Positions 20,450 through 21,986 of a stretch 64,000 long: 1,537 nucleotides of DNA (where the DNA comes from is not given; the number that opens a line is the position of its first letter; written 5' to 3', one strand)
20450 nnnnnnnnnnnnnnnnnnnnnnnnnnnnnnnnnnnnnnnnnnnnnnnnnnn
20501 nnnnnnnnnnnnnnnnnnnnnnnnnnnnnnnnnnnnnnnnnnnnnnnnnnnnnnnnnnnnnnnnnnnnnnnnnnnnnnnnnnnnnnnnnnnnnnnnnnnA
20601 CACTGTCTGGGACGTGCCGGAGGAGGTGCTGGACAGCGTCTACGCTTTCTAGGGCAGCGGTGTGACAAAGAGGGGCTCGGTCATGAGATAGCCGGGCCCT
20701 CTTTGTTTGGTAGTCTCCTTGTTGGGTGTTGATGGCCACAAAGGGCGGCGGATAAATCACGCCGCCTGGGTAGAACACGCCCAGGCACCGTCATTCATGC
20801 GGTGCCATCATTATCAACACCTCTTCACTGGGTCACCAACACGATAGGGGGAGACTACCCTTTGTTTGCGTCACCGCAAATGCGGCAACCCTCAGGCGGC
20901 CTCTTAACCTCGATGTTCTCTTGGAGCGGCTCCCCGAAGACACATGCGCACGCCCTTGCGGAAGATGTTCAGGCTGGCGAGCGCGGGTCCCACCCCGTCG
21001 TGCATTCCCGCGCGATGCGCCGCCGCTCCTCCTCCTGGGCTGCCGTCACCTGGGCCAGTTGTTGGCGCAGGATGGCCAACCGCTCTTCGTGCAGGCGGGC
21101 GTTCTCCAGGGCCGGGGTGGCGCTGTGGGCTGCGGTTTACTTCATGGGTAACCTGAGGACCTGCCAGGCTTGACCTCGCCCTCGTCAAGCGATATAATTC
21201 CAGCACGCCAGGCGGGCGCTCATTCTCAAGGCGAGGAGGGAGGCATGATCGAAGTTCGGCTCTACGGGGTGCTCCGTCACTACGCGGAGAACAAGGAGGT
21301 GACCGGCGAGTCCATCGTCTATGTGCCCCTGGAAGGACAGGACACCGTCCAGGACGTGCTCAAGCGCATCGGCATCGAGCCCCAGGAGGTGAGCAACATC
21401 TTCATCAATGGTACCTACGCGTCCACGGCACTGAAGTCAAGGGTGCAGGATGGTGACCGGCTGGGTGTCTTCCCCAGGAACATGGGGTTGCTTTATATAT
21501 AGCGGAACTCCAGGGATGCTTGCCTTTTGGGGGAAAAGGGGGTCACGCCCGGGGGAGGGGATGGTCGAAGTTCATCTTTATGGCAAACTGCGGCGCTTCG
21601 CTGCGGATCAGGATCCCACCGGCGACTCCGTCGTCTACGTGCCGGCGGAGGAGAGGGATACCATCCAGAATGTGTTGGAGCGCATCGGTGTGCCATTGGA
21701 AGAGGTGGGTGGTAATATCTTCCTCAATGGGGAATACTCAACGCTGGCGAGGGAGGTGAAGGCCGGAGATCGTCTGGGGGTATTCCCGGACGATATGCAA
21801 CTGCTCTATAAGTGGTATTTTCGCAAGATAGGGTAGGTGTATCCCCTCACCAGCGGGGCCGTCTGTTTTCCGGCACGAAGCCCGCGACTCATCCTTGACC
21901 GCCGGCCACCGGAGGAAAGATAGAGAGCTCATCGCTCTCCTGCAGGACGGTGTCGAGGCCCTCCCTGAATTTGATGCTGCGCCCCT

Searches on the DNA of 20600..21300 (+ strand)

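Call 46: search_dna_similar(query=window:20700-20870:+, collection=plasmids, mode=distant, max_evalue=0.01)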
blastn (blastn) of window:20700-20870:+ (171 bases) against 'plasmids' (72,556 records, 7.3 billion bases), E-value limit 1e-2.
No match.

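Call 47: search_dna_similar(query=window:20700-20870:+, collection=phages, mode=distant, max_evalue=0.01)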
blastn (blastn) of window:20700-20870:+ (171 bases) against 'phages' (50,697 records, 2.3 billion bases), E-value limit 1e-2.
No match.

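Call 80: search_rna_families(source=window, start=20600, end=21300, threshold=evalue, max_evalue=5)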
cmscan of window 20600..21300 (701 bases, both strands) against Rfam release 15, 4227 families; matches with E-value up to 5: 2.
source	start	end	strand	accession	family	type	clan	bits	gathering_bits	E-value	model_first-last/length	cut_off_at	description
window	20737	20837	-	RF00534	SgrS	Gene; antisense;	-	28.4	37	8.3e-06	1-232/232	no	SgrS RNA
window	20816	20881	-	RF02931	Bacilli-1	Gene; sRNA;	-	14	55.6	3.6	1-65/65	no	Bacilli-1 RNA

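Call 82: search_rna_families(source=window, start=20680, end=20900, threshold=evalue, max_evalue=0.01, show_alignments=1)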
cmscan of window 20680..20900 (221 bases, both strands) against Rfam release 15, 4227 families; matches with E-value up to 0.01: 1.
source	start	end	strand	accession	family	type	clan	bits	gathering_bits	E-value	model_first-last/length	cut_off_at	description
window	20737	20837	-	RF00534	SgrS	Gene; antisense;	-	28.4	37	2.6e-06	1-232/232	no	SgrS RNA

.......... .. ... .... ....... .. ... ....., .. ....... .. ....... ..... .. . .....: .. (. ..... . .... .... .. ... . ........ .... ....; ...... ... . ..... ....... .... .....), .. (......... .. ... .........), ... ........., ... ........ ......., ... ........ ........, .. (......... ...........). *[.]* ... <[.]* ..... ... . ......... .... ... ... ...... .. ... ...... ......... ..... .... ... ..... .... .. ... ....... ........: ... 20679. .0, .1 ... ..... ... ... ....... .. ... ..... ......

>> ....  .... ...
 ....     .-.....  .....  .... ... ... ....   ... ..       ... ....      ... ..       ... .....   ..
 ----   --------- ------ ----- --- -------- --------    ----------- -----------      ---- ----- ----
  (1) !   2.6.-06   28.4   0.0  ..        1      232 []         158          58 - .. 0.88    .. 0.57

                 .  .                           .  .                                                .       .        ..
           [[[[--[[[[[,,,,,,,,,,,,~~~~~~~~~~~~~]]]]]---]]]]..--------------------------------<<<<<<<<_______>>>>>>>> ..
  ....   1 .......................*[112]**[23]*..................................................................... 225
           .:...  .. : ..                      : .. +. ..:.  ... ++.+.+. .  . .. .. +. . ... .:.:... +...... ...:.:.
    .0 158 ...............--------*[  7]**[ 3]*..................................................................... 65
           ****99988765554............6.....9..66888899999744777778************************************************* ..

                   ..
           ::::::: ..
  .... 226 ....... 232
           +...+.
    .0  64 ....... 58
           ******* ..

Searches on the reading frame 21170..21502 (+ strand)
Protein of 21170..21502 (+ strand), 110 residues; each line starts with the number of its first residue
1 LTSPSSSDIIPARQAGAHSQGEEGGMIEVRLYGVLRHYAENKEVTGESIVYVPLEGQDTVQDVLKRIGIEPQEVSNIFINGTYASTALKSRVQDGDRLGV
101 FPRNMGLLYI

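Call 12: search_protein_families(library=pfam, proteins=[window:21170-21502:+])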
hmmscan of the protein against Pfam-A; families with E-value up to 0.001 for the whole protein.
window:21170-21502:+ (110 aa): 2 families
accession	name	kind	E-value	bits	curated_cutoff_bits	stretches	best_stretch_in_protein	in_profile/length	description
PF14451.12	Ub-Mut7C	-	1.7e-09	37.9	23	1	26-104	3-77/81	Mut7-C ubiquitin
PF02597.26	ThiS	-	3.5e-06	27.9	22.5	1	39-102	5-71/76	ThiS family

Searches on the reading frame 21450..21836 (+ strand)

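Call 12: search_protein_families(library=pfam, proteins=[window:21450-21836:+])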
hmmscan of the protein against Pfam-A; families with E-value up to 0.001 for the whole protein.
window:21450-21836:+ (128 aa): 1 family
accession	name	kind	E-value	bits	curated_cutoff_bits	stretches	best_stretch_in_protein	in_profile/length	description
PF14451.12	Ub-Mut7C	-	1.8e-12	47.4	23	1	39-114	4-76/81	Mut7-C ubiquitin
